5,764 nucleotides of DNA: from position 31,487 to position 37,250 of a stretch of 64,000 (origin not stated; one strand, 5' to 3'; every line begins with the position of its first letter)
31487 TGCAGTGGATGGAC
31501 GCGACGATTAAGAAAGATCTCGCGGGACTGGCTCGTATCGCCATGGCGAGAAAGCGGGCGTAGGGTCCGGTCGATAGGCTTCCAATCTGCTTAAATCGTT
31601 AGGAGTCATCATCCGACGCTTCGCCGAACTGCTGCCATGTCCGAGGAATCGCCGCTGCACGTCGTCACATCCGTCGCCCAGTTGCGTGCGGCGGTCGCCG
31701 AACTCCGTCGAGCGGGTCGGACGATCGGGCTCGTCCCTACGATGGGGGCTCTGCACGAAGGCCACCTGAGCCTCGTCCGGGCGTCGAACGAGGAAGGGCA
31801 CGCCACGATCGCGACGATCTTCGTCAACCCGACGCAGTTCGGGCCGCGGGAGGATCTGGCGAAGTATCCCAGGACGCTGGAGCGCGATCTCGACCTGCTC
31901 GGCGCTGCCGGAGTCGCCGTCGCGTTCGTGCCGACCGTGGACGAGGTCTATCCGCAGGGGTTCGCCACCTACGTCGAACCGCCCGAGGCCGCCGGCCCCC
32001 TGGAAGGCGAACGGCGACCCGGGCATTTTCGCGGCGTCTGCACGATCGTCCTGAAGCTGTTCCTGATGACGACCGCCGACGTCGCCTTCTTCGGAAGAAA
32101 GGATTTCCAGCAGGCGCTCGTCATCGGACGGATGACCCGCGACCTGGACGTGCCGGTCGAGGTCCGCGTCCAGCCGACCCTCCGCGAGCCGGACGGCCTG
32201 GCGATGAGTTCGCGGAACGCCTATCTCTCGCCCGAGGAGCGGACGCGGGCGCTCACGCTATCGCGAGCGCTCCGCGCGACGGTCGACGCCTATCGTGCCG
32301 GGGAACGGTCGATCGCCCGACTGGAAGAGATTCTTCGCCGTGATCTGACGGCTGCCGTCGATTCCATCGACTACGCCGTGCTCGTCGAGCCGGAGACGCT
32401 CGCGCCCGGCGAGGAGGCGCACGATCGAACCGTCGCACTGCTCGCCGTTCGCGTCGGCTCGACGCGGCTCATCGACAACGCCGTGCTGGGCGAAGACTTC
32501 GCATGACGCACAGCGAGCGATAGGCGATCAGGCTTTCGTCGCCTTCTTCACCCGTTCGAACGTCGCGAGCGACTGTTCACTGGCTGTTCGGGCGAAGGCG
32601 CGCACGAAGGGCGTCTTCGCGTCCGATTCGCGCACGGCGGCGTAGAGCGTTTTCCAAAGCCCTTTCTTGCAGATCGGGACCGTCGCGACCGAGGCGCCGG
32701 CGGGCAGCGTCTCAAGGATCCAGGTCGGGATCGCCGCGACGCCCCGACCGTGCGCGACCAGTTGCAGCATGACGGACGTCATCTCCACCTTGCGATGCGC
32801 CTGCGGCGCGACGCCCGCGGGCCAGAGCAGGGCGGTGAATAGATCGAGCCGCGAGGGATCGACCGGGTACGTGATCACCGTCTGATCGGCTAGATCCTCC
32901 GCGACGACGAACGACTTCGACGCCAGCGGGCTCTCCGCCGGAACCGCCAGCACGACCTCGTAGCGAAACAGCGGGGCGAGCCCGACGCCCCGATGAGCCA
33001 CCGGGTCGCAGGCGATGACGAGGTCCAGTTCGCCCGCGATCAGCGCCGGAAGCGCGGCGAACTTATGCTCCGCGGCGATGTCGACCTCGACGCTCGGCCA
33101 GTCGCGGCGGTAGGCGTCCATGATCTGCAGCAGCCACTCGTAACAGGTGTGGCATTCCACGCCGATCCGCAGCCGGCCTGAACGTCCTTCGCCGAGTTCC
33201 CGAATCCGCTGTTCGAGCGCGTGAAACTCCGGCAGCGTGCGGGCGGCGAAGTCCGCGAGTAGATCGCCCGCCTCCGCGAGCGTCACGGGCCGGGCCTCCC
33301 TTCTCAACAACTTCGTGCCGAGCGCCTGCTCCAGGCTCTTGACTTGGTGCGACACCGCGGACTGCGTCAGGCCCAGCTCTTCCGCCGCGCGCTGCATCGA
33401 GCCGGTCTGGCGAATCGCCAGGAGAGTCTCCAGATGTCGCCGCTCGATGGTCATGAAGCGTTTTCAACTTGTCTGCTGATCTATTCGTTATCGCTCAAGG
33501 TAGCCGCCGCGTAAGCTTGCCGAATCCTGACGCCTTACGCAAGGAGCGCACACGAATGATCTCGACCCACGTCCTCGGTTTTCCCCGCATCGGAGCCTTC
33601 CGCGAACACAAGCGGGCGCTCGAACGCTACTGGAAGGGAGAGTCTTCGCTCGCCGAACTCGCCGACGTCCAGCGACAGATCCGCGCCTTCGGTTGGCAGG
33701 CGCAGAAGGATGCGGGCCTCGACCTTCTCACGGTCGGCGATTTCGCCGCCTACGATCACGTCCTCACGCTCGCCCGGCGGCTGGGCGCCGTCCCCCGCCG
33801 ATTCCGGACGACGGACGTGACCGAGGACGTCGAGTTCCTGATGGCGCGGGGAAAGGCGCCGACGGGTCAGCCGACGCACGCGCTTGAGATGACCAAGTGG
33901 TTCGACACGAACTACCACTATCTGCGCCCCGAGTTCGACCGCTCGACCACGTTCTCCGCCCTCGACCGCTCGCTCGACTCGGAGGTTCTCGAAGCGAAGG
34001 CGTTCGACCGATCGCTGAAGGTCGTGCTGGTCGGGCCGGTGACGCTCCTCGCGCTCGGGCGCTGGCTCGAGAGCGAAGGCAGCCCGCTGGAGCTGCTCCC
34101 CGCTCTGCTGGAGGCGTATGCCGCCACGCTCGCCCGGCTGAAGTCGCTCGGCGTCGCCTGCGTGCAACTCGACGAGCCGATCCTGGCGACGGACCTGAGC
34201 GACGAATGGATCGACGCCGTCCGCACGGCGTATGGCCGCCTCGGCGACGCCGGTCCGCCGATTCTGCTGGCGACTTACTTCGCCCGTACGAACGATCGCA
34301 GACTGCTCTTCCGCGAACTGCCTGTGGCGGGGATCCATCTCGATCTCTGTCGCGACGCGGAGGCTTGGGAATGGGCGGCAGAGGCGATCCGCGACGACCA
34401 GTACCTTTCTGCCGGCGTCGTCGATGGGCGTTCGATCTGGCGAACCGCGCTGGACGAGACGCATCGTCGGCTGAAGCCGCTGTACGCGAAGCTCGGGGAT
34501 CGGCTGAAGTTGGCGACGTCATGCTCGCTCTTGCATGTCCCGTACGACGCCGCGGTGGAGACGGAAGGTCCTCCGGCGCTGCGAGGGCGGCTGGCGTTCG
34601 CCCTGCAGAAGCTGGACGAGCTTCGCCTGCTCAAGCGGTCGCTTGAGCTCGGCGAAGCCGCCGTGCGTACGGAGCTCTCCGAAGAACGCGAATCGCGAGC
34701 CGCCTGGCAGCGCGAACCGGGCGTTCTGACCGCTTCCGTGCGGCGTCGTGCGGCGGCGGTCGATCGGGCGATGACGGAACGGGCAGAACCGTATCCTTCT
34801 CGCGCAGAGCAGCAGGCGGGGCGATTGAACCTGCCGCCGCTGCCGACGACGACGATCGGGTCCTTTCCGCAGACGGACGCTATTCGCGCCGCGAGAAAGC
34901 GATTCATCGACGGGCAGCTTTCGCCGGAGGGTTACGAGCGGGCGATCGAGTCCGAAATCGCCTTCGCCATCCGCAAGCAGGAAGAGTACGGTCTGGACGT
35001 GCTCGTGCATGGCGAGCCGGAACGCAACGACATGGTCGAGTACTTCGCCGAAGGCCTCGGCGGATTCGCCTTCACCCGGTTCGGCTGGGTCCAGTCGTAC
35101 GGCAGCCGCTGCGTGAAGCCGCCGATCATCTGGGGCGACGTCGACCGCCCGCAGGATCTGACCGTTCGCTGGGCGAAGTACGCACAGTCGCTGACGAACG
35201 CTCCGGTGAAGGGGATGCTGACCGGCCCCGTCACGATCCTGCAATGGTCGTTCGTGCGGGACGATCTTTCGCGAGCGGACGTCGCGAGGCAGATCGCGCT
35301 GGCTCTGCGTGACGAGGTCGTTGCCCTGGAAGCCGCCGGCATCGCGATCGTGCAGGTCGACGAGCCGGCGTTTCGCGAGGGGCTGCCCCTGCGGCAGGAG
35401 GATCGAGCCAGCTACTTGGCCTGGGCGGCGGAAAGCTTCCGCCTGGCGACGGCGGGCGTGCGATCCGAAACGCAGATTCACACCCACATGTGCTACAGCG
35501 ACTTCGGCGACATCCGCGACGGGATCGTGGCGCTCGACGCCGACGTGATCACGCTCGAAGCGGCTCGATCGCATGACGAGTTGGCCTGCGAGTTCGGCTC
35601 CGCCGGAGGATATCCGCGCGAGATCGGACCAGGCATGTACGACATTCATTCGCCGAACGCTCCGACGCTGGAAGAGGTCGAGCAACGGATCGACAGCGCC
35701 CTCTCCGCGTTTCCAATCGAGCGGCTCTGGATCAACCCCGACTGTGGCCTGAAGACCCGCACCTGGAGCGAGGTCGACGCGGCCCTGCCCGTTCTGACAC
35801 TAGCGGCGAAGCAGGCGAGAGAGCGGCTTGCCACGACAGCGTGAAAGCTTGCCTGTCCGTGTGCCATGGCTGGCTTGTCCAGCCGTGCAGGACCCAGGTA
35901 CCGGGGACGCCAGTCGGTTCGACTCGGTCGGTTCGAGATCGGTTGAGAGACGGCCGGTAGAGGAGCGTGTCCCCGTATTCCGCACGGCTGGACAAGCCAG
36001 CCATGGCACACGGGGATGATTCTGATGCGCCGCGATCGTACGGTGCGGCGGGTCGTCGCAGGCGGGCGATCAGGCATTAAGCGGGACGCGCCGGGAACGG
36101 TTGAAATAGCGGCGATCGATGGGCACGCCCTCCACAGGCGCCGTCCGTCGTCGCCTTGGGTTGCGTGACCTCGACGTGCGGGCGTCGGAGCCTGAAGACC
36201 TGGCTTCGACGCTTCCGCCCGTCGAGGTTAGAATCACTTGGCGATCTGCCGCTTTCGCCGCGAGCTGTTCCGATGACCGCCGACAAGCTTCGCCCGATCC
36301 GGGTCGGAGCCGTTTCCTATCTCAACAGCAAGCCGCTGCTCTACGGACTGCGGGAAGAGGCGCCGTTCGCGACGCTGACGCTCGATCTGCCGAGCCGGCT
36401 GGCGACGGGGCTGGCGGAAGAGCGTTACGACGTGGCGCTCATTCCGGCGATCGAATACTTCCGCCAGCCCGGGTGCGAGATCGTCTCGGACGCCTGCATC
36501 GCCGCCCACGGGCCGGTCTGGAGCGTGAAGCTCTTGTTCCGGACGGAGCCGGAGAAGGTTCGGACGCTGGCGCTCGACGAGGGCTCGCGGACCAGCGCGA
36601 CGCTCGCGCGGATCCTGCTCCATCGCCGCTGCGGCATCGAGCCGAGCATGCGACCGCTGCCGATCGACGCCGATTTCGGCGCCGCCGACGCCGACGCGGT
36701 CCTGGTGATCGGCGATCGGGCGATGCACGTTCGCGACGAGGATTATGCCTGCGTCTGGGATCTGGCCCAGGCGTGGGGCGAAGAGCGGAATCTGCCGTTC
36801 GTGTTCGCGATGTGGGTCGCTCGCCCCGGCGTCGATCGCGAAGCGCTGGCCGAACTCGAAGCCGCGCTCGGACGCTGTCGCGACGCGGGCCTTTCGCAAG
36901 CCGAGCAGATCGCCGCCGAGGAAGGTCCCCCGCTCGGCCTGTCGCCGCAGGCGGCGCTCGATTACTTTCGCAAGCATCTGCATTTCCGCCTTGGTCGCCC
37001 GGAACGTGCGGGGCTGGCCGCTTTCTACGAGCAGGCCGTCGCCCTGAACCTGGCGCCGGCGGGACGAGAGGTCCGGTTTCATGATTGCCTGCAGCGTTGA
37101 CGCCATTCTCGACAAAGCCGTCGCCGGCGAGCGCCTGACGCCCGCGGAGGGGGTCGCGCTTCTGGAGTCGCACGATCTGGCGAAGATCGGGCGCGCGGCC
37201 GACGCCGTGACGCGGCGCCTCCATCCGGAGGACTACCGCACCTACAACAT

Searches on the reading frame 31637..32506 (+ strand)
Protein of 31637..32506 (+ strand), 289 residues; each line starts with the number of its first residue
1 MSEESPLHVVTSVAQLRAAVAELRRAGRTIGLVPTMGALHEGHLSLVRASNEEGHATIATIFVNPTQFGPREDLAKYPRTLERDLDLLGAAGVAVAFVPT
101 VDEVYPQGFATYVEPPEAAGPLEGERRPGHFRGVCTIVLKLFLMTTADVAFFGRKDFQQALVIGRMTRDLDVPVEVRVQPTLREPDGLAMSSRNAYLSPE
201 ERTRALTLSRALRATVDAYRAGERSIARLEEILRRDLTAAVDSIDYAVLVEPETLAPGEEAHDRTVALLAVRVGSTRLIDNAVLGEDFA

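Call 66: search_protein_families(library=pfam, proteins=[window:31637-32506:+], max_evalue=0.00001)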
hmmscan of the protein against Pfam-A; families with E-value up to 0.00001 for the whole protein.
window:31637-32506:+ (289 aa): 1 family
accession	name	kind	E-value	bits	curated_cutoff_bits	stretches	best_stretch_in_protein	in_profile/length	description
PF02569.21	Pantoate_ligase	-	4.9e-99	331.3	20.7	1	9-282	2-267/268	Pantoate-beta-alanine ligase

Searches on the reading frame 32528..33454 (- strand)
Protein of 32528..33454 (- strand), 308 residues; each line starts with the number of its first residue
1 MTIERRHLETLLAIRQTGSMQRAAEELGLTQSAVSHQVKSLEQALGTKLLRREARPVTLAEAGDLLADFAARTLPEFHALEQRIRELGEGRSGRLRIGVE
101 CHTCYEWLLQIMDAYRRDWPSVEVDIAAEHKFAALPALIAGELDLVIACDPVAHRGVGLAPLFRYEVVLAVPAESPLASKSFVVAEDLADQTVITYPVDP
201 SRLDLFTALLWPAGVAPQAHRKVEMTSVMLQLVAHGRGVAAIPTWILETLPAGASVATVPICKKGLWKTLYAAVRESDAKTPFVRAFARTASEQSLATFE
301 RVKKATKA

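Call 66: search_protein_families(library=pfam, proteins=[window:32528-33454:-], max_evalue=0.00001)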
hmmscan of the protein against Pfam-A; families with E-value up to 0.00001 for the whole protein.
window:32528-33454:- (308 aa): 2 families
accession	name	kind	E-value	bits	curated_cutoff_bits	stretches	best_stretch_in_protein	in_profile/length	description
PF03466.25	LysR_substrate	-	1.3e-41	142.7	28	1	89-293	2-206/209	LysR substrate binding domain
PF00126.33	HTH_1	-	3.4e-19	69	26.6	1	6-63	2-59/60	Bacterial regulatory helix-turn-helix protein, lysR family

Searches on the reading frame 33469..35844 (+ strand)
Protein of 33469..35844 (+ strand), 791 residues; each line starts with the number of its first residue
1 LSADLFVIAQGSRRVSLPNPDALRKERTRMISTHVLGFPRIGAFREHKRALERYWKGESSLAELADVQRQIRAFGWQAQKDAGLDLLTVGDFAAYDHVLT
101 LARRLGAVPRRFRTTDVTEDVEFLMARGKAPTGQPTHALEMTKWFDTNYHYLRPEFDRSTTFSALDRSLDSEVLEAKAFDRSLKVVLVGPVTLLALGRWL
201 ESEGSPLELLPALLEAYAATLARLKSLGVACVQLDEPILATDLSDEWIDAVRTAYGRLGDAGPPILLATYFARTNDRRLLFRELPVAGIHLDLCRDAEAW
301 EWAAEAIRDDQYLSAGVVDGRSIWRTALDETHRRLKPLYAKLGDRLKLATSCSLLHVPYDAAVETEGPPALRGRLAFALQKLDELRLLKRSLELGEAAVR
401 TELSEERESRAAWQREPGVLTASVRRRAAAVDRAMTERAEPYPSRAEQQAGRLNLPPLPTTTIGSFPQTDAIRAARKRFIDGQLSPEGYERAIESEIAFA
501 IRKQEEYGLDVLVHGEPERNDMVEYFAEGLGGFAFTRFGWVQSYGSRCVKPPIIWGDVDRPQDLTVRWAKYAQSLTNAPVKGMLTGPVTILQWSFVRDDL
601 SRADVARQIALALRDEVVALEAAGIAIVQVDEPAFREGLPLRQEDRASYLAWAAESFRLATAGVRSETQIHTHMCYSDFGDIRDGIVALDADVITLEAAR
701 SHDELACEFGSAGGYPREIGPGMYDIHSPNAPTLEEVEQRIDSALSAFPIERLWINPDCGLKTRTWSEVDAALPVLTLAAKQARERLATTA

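Call 66: search_protein_families(library=pfam, proteins=[window:33469-35844:+], max_evalue=0.00001)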
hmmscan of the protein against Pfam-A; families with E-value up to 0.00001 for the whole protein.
window:33469-35844:+ (791 aa): 2 families
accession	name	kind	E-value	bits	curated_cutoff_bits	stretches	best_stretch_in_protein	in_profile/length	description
PF01717.24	Meth_synt_2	-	4.3e-147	490.1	21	1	458-781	1-323/324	Cobalamin-independent synthase, Catalytic domain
PF08267.18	Meth_synt_1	-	2.4e-103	346.4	27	1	33-341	2-311/313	Cobalamin-independent synthase, N-terminal domain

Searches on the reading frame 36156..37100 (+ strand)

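Call 66: search_protein_families(library=pfam, proteins=[window:36156-37100:+], max_evalue=0.00001)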
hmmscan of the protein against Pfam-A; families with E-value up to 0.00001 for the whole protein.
window:36156-37100:+ (314 aa): 1 family
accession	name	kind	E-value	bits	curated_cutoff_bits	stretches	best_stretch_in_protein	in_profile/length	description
PF02621.19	VitK2_biosynth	-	1.8e-52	178.7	26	1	48-294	1-250/252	Menaquinone biosynthesis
